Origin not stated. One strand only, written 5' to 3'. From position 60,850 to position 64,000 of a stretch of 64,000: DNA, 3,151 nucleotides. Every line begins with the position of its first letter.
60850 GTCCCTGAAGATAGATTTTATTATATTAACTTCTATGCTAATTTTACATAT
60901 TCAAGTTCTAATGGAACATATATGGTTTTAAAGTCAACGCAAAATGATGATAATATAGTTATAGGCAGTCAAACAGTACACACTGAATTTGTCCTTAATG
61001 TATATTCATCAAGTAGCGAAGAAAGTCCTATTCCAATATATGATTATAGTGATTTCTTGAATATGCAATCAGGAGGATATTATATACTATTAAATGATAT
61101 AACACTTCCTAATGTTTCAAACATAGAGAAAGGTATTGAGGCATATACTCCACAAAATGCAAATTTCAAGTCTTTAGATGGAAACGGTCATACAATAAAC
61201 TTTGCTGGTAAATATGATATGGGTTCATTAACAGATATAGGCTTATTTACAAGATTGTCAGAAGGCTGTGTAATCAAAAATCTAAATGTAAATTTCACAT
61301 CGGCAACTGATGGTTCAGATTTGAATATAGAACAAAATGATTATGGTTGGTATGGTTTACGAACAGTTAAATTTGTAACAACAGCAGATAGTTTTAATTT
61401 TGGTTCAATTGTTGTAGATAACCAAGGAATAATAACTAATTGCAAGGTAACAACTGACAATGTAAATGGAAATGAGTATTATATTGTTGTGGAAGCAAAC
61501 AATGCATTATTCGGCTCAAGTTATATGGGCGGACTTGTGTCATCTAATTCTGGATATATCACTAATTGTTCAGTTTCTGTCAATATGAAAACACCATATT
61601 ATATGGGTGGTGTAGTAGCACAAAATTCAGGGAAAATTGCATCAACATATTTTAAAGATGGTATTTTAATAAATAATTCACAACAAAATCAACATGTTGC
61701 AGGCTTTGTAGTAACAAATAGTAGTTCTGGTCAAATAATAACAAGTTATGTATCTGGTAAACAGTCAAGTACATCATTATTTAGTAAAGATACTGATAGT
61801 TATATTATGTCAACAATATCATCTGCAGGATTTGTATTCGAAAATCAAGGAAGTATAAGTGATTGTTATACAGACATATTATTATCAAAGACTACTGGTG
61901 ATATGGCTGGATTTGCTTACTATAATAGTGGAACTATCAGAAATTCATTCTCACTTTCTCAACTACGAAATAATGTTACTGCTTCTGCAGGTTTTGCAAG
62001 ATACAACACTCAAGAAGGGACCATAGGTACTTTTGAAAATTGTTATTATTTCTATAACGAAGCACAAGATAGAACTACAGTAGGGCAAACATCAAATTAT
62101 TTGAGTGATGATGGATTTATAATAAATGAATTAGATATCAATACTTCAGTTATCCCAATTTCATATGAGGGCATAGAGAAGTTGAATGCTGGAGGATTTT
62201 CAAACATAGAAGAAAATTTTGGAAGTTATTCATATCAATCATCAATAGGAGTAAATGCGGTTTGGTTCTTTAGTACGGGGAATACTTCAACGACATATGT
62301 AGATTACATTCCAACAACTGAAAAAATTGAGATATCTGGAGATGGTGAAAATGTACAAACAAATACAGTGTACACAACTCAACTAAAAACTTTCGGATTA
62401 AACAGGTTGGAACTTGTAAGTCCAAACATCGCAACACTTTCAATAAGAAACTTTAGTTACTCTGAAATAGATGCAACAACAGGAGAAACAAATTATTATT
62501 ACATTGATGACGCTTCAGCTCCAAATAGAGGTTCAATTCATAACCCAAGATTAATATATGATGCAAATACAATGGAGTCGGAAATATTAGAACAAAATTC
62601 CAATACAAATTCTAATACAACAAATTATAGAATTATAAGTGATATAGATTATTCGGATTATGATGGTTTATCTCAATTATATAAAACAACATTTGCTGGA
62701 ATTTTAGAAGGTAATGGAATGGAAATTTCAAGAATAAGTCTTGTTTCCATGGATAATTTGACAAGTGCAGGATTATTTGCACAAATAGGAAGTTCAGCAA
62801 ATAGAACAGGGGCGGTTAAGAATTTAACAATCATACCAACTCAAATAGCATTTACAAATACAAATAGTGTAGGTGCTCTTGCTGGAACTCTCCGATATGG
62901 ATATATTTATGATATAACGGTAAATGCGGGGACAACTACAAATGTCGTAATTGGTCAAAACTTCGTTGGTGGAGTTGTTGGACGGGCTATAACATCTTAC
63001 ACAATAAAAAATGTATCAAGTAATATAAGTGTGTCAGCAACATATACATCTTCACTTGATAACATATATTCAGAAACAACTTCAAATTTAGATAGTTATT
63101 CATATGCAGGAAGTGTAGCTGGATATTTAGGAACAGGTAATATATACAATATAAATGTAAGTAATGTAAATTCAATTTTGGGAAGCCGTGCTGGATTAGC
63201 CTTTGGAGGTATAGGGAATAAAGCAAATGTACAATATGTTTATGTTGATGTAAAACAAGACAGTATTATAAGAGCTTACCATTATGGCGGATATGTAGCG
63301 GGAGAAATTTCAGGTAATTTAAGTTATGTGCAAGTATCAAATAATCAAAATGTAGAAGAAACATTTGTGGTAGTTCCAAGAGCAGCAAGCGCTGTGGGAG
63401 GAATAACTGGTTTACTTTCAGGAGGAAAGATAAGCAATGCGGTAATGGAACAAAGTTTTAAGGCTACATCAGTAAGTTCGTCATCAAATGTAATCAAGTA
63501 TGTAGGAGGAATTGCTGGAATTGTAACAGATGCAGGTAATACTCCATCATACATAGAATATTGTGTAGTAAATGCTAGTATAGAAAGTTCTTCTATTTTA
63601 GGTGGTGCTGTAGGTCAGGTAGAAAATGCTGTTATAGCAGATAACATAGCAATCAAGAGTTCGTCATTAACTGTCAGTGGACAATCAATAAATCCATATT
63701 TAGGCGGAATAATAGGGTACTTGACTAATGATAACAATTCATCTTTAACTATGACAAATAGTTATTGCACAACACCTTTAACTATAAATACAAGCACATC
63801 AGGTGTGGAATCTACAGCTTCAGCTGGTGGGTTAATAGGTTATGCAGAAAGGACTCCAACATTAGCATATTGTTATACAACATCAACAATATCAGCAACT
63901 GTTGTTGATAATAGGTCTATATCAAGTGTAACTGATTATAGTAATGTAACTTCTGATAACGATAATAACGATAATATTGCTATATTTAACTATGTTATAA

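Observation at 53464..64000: The largest gene in the window is invisible in the ORF track: a modular giant lipoprotein still open at the window edge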

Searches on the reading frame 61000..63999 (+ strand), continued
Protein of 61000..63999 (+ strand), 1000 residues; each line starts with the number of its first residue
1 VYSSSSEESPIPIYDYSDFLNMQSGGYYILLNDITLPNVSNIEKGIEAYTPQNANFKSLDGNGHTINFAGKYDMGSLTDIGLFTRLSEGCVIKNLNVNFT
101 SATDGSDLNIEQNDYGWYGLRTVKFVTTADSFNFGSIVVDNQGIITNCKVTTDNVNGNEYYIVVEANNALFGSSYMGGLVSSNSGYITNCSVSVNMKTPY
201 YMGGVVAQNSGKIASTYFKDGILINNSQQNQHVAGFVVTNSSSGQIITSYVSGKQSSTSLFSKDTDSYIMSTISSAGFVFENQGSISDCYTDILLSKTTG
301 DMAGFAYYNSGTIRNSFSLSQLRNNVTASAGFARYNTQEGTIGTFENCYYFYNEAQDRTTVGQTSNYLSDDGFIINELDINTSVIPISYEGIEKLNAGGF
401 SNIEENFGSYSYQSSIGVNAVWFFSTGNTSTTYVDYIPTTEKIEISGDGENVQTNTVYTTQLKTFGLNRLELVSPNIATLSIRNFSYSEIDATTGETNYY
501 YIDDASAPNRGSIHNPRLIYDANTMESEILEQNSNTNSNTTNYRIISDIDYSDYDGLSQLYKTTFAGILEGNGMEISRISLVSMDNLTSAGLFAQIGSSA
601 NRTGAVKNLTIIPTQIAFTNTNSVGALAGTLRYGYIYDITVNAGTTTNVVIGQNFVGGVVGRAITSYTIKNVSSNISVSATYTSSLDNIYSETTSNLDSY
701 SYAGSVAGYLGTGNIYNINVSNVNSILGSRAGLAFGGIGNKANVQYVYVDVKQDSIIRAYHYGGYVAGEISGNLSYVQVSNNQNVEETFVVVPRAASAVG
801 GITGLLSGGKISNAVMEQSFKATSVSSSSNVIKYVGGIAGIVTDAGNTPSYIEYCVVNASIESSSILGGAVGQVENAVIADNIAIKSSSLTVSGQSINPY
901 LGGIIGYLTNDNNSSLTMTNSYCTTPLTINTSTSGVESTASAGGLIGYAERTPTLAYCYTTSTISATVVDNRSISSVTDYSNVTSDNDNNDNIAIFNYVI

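Call 61: fold_search(model_id=the predicted structure, library=pdb)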
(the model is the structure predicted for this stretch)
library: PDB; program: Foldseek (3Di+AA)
matches with E <= 10: 141; with E <= 0.001: 1
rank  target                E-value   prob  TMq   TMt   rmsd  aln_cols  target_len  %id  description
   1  4kh3                  1.0e-03  0.38  0.10  0.15  19.7      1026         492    8  Structure of a bacterial self-associating protein (released 2014-01-15)
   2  7uvk                  4.5e-03  0.99  0.16  0.13  15.0       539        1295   12  G. haemolysans IgA1 protease (released 2022-11-23)
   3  8vbb_A                5.9e-03  0.12  0.10  0.10  28.2      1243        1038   10  The secreted adhesin EtpA of Enterotoxigenic Escherichia coli in complex with the mouse mAb 1G05 (released 2024-09-04)
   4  7koh_D                6.1e-03  0.35  0.13  0.19  21.8       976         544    7  Crystal structure of antigen 43 from Escherichia coli EDL933 (released 2022-03-09)
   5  3h09_A                1.3e-02  0.20  0.13  0.14  25.6      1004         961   10  The structure of Haemophilus influenzae IgA1 protease (released 2009-04-21)
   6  7o7t                  1.4e-02  0.20  0.13  0.16  24.7      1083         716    9  Structure of the PL6 family alginate lyase Patl3640 from Pseudoalteromonas atlantica T6c in complex with 4-deoxy-L-eryth (released 2021-07-28)
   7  6xja_P                1.8e-02  0.97  0.17  0.14  14.4       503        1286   12  Streptococcus Pneumoniae IgA1 Protease with IgA1 substrate (released 2021-01-20)
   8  9k4a_A                3.0e-02  0.47  0.16  0.21  15.3       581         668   12  Cryo-EM structure of depolymerase S2-4 from Klebsiella phage K64-1 (released 2026-03-25)
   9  7dmk_C                3.0e-02  0.13  0.12  0.15  25.3       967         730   10  PL6 alginate lyase BcAlyPL6 (released 2021-10-06)
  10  7o77                  3.1e-02  0.14  0.12  0.15  24.9      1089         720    8  Structure of the PL6 family alginate lyase Patl3640 from Pseudoalteromonas atlantica T6c (released 2021-07-28)
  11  7xzb_A                3.6e-02  0.51  0.16  0.29  13.2       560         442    9  Mutant (Y242A) of the N-terminal domain of fucoidan lyase FdlA (released 2022-09-28)
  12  7koh_C                4.5e-02  0.15  0.11  0.16  22.4       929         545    8  Crystal structure of antigen 43 from Escherichia coli EDL933 (released 2022-03-09)
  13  7e56                  4.7e-02  0.51  0.13  0.29  15.4       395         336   16  The mutant crystal structure of endo-polygalacturonase (T316C/G344C) from Talaromyces leycettanus JCM 12802 (released 2021-08-25)
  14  6gvp_A                5.1e-02  0.51  0.16  0.23  16.1       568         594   10  TAILSPIKE PROTEIN MUTANT E372Q (DELTA N471/S472) OF E. COLI BACTERIOPHAGE HK620 IN COMPLEX WITH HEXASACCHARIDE (released 2018-07-11)
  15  7ukj_B                5.3e-02  0.28  0.16  0.22  28.0       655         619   10  In situ cryo-EM structure of bacteriophage Sf6 portal:gp7 complex at 2.7A resolution (released 2022-12-21)
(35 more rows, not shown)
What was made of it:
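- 61021..62073 (+): GLUG beta-helix module 2 (aa 2520-2870), with entry motif DGNGHTI ... GLF. Foldseek matches right-handed beta-helices (call 61).
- Closest known: GLUG-motif. Same: These are the best fold matches, at probability 0.90-0.99 (call 61).
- It also matches the beta-helix adhesins Ag43 and EtpA (call 61). The GLUG-type IgA1-protease beta-helices reach probability 0.90-0.99 (call 61).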

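Call 79: search_protein_families(library=pfam, proteins=[L005:12668-13930:+, L007:12656-14044:+, L010:12497-13738:+, L017:12044-13255:+, L013:12788-14110:+, L008:12740-14155:+], max_evalue=1)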
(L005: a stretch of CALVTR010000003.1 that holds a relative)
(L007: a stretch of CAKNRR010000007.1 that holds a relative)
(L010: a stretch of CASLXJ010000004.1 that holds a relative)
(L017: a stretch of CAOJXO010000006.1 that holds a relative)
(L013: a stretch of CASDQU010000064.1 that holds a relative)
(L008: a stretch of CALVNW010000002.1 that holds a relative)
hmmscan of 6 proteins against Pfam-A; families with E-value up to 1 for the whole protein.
L005:12668-13930:+ (421 aa): 1 family
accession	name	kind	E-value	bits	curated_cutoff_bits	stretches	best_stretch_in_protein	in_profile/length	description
PF07581.17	Glug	-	0.0094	16.7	20.5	0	52-64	2-14/28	The GLUG motif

L007:12656-14044:+ (463 aa): 4 families
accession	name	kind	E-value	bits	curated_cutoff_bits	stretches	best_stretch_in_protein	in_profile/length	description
PF07581.17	Glug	-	0.0042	17.9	20.5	0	65-90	4-27/28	The GLUG motif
PF11178.13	DUF2963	-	0.045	13.6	22.6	1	370-399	4-33/52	Protein of unknown function (DUF2963)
PF14958.11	PAAT-like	-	0.12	12.3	27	1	313-368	65-121/141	ATPase PAAT-like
PF15886.11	CBM39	-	0.36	11.1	25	1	213-275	34-92/107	Carbohydrate binding domain (family 32)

L010:12497-13738:+ (414 aa): 2 families
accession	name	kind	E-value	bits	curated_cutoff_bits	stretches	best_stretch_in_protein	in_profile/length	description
PF07581.17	Glug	-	0.0067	17.2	20.5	1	5-30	4-25/28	The GLUG motif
PF25699.1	AcrF8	-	0.62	10.6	27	1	129-187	15-73/92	Anti-CRISPR protein AcrF8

L017:12044-13255:+ (404 aa): 1 family
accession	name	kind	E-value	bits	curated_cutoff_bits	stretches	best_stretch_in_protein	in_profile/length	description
PF07581.17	Glug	-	0.0017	19.1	20.5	2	61-80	2-22/28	The GLUG motif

L013:12788-14110:+ (441 aa): 0 families

L008:12740-14155:+ (472 aa): 0 families

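Call 88: fold_search(model_id=the predicted structure, library=viral)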
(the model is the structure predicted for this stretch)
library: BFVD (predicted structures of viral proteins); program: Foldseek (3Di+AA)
matches with E <= 10: 420; with E <= 0.001: 13
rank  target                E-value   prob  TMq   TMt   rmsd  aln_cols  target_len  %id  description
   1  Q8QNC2                5.3e-12  1.00  0.22  0.19  22.9      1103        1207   12  EsV-1-160 [Ectocarpus siliculosus virus 1 (isolate New Zealand/Kaikoura/1988)]
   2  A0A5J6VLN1            1.4e-06  1.00  0.17  0.26  15.7       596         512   13  Uncharacterized protein [Megaviridae environmental sample]
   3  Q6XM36                2.2e-06  1.00  0.23  0.35   9.1       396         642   17  FirrV-1-A51 [Feldmannia irregularis virus a]
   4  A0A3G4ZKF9            6.8e-06  1.00  0.16  0.26  23.8      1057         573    9  Uncharacterized protein [Terrestrivirus sp.]
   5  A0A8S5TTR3            3.0e-05  1.00  0.17  0.29  12.2       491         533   13  Putative immunoglobulin A1 protease [Siphoviridae sp. ct5jB2]
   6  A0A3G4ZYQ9            4.5e-05  1.00  0.23  0.37  10.4       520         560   15  Uncharacterized protein [Gaeavirus sp.]
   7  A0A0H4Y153            5.9e-05  0.87  0.10  0.17  19.8       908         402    6  Uncharacterized protein [Salmon gill poxvirus]
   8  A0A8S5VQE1            8.1e-05  1.00  0.15  0.22  15.8       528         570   13  (no name in the UniProt tables at hand)
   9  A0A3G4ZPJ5            1.4e-04  0.84  0.14  0.18  21.4      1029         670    7  Right handed beta helix domain-containing protein [Barrevirus sp.]
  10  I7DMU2                1.7e-04  0.91  0.19  0.16  28.5      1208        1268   10  Right handed beta helix domain-containing protein [Staphylococcus phage SA11]
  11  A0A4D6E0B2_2          4.3e-04  0.94  0.17  0.16  23.1       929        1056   10  (no name in the UniProt tables at hand)
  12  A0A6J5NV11            5.9e-04  0.23  0.10  0.09  33.6      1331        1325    9  Uncharacterized protein [uncultured Caudovirales phage]
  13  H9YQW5                7.3e-04  1.00  0.20  0.37   4.0       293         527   20  (no name in the UniProt tables at hand)
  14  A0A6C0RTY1            1.2e-03  0.51  0.15  0.14  23.8      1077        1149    9  (no name in the UniProt tables at hand)
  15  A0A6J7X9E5            1.4e-03  0.15  0.09  0.10  34.8      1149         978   10  Major tropism determinant N-terminal domain-containing protein [uncultured Caudovirales phage]
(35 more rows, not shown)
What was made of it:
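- On GLUG motif proteins (Pfam PF07581): All Foldseek matches are right-handed beta-helices (calls 61, 88).
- Beta-helices also occur in polysaccharide lyases, hydrolases and phage depolymerases, which appear among the weaker fold matches (calls 61, 88). Foldseek also matches PL6 alginate lyases, GH28 polygalacturonases, GH110, fucoidan lyase and phage depolymerases or tailspikes (calls 61, 88).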

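Call 98: search_protein_families(library=pfam, proteins=[L005:5744-7090:+, L007:5708-7078:+, L013:5858-7165:+, L010:5807-7114:+, L017:6005-7249:+, L005:10022-11071:+, L007:10022-11077:+, L013:10022-11095:+, L010:10022-11080:+, L017:10022-10975:+], max_evalue=1)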
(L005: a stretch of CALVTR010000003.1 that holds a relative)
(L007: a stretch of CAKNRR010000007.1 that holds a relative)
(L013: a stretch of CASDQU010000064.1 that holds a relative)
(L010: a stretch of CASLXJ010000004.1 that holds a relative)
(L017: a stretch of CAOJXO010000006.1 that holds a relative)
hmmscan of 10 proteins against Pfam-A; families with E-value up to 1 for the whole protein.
L005:5744-7090:+ (449 aa): 1 family
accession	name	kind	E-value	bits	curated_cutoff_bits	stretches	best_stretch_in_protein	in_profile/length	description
PF07581.17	Glug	-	0.00012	22.7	20.5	2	216-230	3-19/28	The GLUG motif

L007:5708-7078:+ (457 aa): 1 family
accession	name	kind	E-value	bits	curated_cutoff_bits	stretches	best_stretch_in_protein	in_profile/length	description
PF02323.20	ELH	-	0.051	13.4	20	1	361-443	11-93/255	Egg-laying hormone precursor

L013:5858-7165:+ (436 aa): 0 families

L010:5807-7114:+ (436 aa): 1 family
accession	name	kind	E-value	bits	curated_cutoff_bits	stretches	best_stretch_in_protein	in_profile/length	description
PF07581.17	Glug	-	0.19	12.7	20.5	1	213-228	2-19/28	The GLUG motif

L017:6005-7249:+ (415 aa): 3 families
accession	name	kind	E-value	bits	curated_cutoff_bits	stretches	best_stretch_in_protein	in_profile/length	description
PF17046.10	Ses_B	-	0.036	14.4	23.2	1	120-142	4-26/28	SesB domain on fungal death-pathway protein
PF00203.26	Ribosomal_S19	-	0.34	11.2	27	1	299-317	40-58/81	Ribosomal protein S19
PF20721.2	C19orf12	-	0.38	11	30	1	287-311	50-76/163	C19orf12-like protein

L005:10022-11071:+ (350 aa): 3 families
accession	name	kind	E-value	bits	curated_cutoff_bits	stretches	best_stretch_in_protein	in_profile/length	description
PF20585.4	Pectate_lyase_5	-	0.0008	20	24.3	1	23-113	24-98/126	Putative pectate lyase-like adhesive domain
PF07886.16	BA14K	-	0.017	15.5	26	1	327-339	7-19/30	BA14K-like protein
PF07581.17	Glug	-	0.54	11.2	20.5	0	166-188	1-25/28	The GLUG motif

L007:10022-11077:+ (352 aa): 1 family
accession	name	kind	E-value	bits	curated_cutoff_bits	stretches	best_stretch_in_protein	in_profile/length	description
PF07581.17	Glug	-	0.056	14.3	20.5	1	166-188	1-25/28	The GLUG motif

L013:10022-11095:+ (358 aa): 1 family
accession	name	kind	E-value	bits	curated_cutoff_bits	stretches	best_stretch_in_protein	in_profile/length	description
PF07581.17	Glug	-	0.00023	21.8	20.5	2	129-150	5-27/28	The GLUG motif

L010:10022-11080:+ (353 aa): 0 families

L017:10022-10975:+ (318 aa): 1 family
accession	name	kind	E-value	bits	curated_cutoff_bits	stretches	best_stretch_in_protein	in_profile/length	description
PF07581.17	Glug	-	1.6e-07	31.7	20.5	3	134-158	2-28/28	The GLUG motif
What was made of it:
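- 61021..62073 (+): Pfam Glug passes in orthologues L013 and L017 (call 98).
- On GLUG motif proteins (Pfam PF07581): Modules 1 and 2 are sub-threshold in the window but pass at the homologous positions in orthologues (22.7, 21.8 and 31.7 bits, call 98).
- Checked: They do pass at the homologous positions in orthologues (22.7, 21.8 and 31.7 bits, call 98).
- There is a sub-threshold Pfam hit to the pectate-lyase-like domain PF20585 at the module 2 entry of an orthologue (20 bits, cut-off 24.3, call 98).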

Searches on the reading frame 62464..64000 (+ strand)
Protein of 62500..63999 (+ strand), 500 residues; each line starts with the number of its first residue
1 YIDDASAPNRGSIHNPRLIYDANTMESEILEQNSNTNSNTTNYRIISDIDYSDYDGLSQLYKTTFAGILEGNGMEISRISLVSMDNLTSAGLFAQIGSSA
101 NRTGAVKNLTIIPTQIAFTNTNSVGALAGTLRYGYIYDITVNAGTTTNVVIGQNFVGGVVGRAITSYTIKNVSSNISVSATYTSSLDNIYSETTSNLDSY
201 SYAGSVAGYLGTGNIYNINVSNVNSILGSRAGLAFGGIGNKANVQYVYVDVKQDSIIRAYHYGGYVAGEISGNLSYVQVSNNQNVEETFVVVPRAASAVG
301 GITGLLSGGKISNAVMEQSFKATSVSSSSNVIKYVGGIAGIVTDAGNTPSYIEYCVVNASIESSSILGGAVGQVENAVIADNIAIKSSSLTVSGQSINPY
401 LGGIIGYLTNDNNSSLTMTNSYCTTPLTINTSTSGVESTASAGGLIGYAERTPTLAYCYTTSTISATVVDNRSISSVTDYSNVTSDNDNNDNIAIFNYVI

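Call 7: search_protein_families(library=pfam, proteins=[window:62464-64000:+], max_evalue=10)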
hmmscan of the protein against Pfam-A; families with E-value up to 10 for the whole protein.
window:62464-64000:+ (512 aa): 2 families
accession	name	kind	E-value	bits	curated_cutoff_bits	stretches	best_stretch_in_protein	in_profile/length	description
PF07581.17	Glug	-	1.8e-05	25.2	20.5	6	452-477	3-28/28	The GLUG motif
PF14220.11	DUF4329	-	0.053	13.9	28.6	1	256-311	4-59/116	Domain of unknown function (DUF4329)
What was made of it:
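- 62581..64000 (+): GLUG beta-helix module 3 (aa 3040-3512+), with entry motif EGNGMEI ... GLF; cut by the window end. Pfam Glug scores 25.2 bits (cut-off 20.5) with 6 stretches (call 7).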

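Call 35: find_related_loci(query=window:62500-63999:+, collection=metagenome_contigs, flank=10000)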
Query window:62500-63999:+ (500 aa) in metagenome_contigs; peptide patterns used: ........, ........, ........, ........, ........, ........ (x = any residue, [..] = any of these).
271 stretches matched a pattern, but none encodes a relative of the query by tblastn (E <= 1e-3).
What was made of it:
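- Tried and rejected: The JGI metagenome scan with the C-terminus found nothing (call 35).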

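Call 86: search_protein_families(library=ncbifam, proteins=[window:62464-64000:+], max_evalue=0.1)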
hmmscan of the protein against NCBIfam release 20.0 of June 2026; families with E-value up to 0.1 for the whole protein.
window:62464-64000:+ (512 aa): 0 families
